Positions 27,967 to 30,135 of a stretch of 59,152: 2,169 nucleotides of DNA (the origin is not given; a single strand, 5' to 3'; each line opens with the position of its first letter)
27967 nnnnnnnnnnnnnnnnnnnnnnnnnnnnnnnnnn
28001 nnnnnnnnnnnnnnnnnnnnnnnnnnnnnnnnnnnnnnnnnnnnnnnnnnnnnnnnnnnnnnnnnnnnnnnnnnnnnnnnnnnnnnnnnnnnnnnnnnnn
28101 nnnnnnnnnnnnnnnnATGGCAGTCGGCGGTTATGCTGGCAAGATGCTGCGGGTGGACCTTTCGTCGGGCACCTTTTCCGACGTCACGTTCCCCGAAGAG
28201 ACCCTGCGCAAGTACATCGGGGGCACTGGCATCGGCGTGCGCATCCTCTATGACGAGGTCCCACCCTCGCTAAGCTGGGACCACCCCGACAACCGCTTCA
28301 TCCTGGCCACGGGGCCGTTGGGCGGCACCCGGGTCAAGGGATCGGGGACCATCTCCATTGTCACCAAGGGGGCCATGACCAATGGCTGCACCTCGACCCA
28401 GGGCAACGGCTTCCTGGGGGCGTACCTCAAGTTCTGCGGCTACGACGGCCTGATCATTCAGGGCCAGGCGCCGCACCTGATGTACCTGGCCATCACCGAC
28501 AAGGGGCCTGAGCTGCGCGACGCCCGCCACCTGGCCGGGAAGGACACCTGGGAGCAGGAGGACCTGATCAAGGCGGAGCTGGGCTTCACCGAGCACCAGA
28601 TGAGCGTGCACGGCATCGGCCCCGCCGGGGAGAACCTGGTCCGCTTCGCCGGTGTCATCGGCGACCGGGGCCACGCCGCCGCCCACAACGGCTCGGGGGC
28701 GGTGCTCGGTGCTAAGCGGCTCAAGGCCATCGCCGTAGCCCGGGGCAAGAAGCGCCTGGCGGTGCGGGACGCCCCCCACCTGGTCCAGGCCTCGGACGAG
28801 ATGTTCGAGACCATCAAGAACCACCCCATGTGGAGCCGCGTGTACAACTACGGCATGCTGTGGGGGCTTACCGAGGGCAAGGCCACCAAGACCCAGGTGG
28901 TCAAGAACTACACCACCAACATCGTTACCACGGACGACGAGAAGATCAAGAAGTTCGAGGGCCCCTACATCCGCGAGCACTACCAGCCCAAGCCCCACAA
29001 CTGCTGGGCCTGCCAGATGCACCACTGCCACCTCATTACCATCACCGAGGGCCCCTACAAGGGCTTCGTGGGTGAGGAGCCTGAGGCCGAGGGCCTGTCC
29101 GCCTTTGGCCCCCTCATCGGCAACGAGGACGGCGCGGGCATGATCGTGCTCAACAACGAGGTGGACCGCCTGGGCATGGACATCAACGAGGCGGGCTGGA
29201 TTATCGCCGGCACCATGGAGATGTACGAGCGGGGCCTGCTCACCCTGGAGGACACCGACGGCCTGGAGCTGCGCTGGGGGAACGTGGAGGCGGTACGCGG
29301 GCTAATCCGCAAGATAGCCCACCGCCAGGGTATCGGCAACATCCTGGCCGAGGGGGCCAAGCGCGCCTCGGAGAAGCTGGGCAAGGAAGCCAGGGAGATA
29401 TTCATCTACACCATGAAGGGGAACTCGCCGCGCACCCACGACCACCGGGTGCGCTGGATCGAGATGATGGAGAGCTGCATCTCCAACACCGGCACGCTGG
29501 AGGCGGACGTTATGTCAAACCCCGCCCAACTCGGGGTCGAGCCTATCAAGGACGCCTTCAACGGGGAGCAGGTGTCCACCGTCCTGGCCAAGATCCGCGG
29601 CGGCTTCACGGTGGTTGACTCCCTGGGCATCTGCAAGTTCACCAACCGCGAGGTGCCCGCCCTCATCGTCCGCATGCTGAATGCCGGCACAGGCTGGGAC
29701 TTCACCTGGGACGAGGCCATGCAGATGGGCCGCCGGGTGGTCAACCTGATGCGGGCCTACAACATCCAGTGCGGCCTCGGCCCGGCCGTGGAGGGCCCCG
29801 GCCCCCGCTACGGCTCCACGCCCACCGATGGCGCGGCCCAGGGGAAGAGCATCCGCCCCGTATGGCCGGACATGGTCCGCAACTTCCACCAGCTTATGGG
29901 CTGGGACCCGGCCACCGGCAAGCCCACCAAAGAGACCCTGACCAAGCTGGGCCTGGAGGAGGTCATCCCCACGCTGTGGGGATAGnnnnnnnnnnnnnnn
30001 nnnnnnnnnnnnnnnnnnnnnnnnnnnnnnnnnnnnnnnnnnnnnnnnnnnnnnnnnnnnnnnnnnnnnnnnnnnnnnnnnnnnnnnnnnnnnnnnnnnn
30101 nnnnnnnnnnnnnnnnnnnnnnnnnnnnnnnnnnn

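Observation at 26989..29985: Split TPP-dependent 2-oxoacid decarboxylase directly upstream of a tungsten aldehyde:ferredoxin oxidoreductase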

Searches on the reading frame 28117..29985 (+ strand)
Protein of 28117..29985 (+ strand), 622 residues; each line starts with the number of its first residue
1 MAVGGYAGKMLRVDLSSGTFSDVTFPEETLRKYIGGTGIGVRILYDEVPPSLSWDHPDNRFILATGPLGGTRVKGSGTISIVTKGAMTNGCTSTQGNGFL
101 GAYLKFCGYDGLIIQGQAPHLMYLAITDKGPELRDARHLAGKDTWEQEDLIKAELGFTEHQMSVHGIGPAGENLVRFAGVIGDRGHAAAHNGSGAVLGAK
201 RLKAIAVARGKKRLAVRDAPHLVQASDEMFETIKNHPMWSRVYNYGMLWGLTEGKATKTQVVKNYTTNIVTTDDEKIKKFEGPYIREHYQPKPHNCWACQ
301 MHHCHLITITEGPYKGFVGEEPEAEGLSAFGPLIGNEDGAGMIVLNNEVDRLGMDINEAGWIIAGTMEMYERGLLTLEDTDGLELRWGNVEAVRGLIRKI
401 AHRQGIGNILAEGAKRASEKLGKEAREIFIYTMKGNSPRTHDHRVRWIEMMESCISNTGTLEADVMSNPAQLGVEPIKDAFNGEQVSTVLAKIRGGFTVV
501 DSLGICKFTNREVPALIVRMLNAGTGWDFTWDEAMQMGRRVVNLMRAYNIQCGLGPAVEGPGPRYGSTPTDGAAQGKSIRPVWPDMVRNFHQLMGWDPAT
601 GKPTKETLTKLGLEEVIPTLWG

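Call 7: search_protein_families(library=pfam, proteins=[window:28117-29985:+])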
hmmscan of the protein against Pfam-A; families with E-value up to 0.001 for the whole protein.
window:28117-29985:+ (622 aa): 2 families
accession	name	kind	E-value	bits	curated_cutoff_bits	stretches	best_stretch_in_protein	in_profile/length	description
PF01314.23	AFOR_C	-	4.6e-85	286.5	27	1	226-613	3-385/385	Aldehyde ferredoxin oxidoreductase, domains 2 & 3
PF02730.20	AFOR_N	-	7.2e-61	205.8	29.8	1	8-208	1-197/199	Aldehyde ferredoxin oxidoreductase, N-terminal domain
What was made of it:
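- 28117..29985 (+): Single-subunit AOR/WOR-family oxidoreductase (622 aa) preceded by a GAGGAGG Shine-Dalgarno sequence. No WorS, WorN or WorX gene is adjacent, so it has a Class I-like architecture. Pfam AFOR_N plus AFOR_C (call 7).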

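Call 8: search_protein_families(library=ncbifam, proteins=[window:28117-29985:+])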
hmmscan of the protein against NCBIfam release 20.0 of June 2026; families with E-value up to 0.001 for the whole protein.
window:28117-29985:+ (622 aa): 1 family
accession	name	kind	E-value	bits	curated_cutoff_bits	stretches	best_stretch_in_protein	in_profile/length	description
NF007354.0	PRK09849.1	equivalog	5.4e-56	190.5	868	1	3-232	5-229/703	aldehyde ferredoxin oxidoreductase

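Call 9: find_encoding_contigs(protein=window:28117-29985:+, flank=10000, max_places=4)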
Protein window:28117-29985:+ (622 aa): no gene with exactly this product is on record in the collection.
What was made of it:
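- Tried and rejected: AOR exact-sequence look-up: the AOR was not on record (call 9).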

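Call 12: search_solved_structures(query=window:28117-29985:+, max_evalue=0.00001)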
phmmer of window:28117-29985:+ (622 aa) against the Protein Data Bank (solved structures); distinct sequences matched with E-value up to 0.00001: 9.
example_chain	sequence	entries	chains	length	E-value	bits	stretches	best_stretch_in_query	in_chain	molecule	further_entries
1aor_A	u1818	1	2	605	2.3e-85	290.5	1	5-615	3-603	ALDEHYDE FERREDOXIN OXIDOREDUCTASE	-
9mqx_D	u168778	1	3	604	8.9e-74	252.3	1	5-616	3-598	Aldehyde:ferredoxin oxidoreductase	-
9g7j_A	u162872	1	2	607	1.2e-69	238.5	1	5-617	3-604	Aldehyde ferredoxin oxidoreductase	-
8c0z_A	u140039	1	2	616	7e-69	236.1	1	5-613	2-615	Aldehyde:ferredoxin oxidoreductase,tungsten-containing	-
9q1t_A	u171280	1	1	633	1e-60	209.1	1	3-579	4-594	Tungsten-dependent aldehyde oxidoreductase WOR83 from Haloferax volcanii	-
1b25_A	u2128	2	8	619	8.7e-58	199.4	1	5-620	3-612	PROTEIN (FORMALDEHYDE FERREDOXIN OXIDOREDUCTASE) | FORMALDEHYDE FERREDOXIN OXIDOREDUCTASE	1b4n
6x6u_A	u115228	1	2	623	2.9e-51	177.9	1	5-615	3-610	Formaldehyde:ferredoxin oxidoreductase wor5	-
6x1o_A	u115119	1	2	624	2.9e-51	177.9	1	5-615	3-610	Formaldehyde:ferredoxin oxidoreductase wor5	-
4z3w_A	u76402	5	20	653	1.4e-47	165.7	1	7-427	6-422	Benzoyl-CoA reductase, putative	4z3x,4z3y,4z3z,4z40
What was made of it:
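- Checked: Its best solved relative is P. furiosus AOR, PDB 1aor, at 2e-85 (call 12).
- The window WOR is only distantly related to WOR5 (3e-51 against 2e-85 for PfAOR, call 12).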

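Call 30: find_homologous_proteins(query=window:28117-29985:+, max_evalue=1e-50)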
Query window:28117-29985:+ (622 aa): 4621 proteins with E <= 1e-50 among 8000 candidates; the best 120 are listed.
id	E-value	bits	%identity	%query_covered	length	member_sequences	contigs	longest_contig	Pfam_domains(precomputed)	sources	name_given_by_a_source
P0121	0.0e+0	1455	100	100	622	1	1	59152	PF02730.21,PF01314.24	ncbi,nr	ncbi:MAG: hypothetical protein HYY01_03200 [Chloroflexi bacterium]|nr:hypothetical protein [Chlorofl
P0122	0.0e+0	1260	86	100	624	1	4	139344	PF02730.21,PF01314.24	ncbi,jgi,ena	-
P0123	0.0e+0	1182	79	100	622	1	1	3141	PF02730.21,PF01314.24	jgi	-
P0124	1.2e-280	951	63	99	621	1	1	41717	PF02730.21,PF01314.24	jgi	jgi:aldehyde:ferredoxin oxidoreductase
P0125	1.7e-265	901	62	100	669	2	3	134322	PF02730.21,PF01314.24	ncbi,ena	-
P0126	1.1e-262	891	61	100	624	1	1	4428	PF02730.21,PF01314.24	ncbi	-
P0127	1.8e-262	891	63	100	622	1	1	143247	PF02730.21,PF01314.24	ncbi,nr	ncbi:MAG: hypothetical protein HYY01_03835 [Chloroflexi bacterium]|nr:hypothetical protein [Chlorofl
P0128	9.3e-250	849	58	100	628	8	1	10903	PF02730.21,PF01314.24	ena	-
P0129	7.4e-248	842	59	99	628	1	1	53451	PF02730.21,PF01314.24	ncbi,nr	ncbi:MAG: hypothetical protein HY675_24860 [Chloroflexi bacterium]|nr:hypothetical protein [Chlorofl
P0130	1.7e-246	838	56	99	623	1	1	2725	PF02730.21,PF01314.24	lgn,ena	-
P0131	2.2e-242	824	58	100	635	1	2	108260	PF02730.21,PF01314.24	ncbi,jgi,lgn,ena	-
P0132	7.5e-240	816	57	100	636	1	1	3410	PF02730.21,PF01314.24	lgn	-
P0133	1.2e-235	802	57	100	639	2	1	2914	PF02730.21,PF01314.24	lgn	-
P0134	5.4e-235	800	56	99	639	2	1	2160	PF02730.21,PF01314.24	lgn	-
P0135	6.3e-233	793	57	100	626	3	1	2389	PF02730.21,PF01314.24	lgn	-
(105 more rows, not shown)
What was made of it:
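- The MAG has at least three WOR paralogues and the family exceeds 4600 hits at E <= 1e-50 (call 30).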

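Call 32: find_encoding_contigs(protein=P0122, flank=8000, max_places=2)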
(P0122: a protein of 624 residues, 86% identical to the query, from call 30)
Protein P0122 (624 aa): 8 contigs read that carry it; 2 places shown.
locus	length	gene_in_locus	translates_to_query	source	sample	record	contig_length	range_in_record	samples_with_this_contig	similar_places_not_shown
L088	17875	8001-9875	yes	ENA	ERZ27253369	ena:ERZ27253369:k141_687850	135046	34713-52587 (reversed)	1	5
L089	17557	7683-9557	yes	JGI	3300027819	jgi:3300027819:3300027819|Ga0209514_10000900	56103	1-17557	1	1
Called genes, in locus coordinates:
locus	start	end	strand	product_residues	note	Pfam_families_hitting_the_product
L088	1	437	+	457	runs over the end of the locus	PF00665:rve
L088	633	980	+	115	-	-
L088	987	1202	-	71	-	-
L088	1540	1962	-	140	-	PF01850:PIN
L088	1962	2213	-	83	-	PF04014:MazE_antitoxin (weak)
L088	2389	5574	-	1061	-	PF00092:VWA (weak)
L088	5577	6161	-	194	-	PF00293:NUDIX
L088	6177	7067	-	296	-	PF07728:AAA_5, PF08406:CbbQ_C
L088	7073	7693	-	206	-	PF01121:CoaE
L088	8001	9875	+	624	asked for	PF02730:AFOR_N, PF01314:AFOR_C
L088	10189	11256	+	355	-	PF01497:Peripla_BP_2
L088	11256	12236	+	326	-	PF01032:FecCD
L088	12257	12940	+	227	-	PF00005:ABC_tran, PF02463:SMC_N (faint), PF13304:AAA_21 (faint)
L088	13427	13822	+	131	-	-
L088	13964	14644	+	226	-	-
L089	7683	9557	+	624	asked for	PF02730:AFOR_N, PF01314:AFOR_C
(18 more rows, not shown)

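Call 33: find_encoding_contigs(protein=P0124, flank=6000, max_places=1)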
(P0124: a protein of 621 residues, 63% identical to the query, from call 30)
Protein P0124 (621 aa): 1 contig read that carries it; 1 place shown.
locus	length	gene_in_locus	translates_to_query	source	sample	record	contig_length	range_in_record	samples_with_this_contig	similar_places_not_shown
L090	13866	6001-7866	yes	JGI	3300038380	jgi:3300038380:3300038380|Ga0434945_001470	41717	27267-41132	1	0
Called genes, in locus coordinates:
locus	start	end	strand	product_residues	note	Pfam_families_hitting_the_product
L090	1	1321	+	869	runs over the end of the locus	PF03176:MMPL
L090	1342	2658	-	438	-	PF01314:AFOR_C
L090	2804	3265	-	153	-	PF02730:AFOR_N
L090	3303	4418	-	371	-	PF00724:Oxidored_FMN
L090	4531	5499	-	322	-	PF04909:Amidohydro_2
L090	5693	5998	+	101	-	PF02597:ThiS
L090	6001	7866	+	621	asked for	PF02730:AFOR_N, PF01314:AFOR_C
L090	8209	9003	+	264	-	PF00106:adh_short, PF08659:KR, PF13561:adh_short_C2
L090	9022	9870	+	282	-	PF04909:Amidohydro_2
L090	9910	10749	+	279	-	PF04909:Amidohydro_2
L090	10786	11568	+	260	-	PF00378:ECH_1, PF16113:ECH_2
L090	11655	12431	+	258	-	PF04909:Amidohydro_2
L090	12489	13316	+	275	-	PF00398:RrnaAD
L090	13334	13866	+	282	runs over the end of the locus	PF00288:GHMP_kinases_N, PF08544:GHMP_kinases_C (weak)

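Call 34: find_encoding_contigs(protein=P0125, flank=6000, max_places=1)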
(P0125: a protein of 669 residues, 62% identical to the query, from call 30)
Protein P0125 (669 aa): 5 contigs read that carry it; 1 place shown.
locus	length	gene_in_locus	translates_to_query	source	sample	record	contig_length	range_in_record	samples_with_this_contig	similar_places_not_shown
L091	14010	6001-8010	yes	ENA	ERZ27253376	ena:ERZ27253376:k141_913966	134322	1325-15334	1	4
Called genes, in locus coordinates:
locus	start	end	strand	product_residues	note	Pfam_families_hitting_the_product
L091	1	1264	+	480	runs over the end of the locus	-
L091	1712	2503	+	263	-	PF13531:SBP_bac_11, PF01547:SBP_bac_1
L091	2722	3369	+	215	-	PF00528:BPD_transp_1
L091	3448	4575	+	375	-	PF00005:ABC_tran, PF13304:AAA_21 (faint)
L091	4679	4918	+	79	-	-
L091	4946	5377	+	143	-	PF01323:DSBA, PF13462:Thioredoxin_4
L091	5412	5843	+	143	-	PF07884:VKOR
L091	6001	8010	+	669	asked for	PF02730:AFOR_N, PF01314:AFOR_C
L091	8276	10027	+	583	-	PF00496:SBP_bac_5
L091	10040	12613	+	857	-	PF04879:Molybdop_Fe4S4, PF00384:Molybdopterin, PF01568:Molydop_binding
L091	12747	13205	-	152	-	PF07366:SnoaL, PF13474:SnoaL_3 (weak), PF12680:SnoaL_2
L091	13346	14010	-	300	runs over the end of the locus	PF07366:SnoaL, PF12680:SnoaL_2, PF02627:CMD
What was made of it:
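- On Tungsten (rather than molybdenum) enzyme: A relative (L091) has an SBP_bac_11/permease/ATPase set just upstream of a WOR paralogue (call 34).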

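Call 55: search_solved_structures(query=window:28117-29985:+, max_evalue=1e-80, show_alignments=1)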
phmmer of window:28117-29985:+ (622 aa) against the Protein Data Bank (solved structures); distinct sequences matched with E-value up to 1e-80: 1.
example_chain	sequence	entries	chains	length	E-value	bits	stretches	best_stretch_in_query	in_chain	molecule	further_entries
1aor_A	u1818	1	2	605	2.3e-85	290.5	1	5-615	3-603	ALDEHYDE FERREDOXIN OXIDOREDUCTASE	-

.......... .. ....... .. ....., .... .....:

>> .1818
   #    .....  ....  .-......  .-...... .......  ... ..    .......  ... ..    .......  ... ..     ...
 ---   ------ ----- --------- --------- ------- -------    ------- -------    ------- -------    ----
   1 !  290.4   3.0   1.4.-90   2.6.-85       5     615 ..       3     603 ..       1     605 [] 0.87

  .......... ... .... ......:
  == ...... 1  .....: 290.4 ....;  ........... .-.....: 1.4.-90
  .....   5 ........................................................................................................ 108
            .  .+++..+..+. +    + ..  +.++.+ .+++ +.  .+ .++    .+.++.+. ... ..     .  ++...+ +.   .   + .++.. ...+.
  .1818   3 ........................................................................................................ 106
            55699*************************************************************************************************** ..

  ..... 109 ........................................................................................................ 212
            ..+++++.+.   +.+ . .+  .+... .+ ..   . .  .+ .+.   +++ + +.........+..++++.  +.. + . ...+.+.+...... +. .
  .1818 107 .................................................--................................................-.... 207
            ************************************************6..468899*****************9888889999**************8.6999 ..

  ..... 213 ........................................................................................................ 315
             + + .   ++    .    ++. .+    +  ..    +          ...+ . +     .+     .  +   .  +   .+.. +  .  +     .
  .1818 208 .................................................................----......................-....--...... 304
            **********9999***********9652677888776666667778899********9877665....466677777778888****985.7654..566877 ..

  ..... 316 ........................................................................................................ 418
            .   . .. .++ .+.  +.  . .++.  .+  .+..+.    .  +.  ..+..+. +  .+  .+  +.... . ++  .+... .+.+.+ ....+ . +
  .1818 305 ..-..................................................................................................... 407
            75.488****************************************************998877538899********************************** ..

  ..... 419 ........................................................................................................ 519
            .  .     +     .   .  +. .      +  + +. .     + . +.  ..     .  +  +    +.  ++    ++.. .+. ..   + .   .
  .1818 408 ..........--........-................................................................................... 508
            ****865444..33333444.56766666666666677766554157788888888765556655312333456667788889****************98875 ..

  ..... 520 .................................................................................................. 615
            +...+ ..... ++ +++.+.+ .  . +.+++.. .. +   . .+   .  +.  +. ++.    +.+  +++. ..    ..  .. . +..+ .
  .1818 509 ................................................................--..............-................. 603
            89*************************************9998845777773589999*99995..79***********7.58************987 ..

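Call 59: find_encoding_contigs(protein=P0123, flank=5000, max_places=2)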
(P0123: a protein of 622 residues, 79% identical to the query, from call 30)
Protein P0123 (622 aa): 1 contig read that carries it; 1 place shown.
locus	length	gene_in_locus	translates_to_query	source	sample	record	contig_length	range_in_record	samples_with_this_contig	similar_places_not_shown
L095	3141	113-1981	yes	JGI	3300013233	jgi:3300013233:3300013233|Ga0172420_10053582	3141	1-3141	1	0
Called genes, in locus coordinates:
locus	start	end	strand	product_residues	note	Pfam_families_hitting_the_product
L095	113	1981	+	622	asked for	PF02730:AFOR_N, PF01314:AFOR_C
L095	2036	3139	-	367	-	?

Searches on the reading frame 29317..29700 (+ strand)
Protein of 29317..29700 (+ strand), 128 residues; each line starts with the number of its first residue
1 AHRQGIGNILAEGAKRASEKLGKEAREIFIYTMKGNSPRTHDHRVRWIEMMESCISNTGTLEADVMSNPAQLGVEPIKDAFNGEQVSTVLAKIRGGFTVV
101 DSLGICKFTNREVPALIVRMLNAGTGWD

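Call 56: search_solved_structures(query=window:29317-29700:+, max_evalue=0.001, show_alignments=5)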
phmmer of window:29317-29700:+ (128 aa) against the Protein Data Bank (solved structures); distinct sequences matched with E-value up to 0.001: 0.
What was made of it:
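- Tried and rejected: PDB search with AOR residues 401-528 alone: no hit (call 56).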
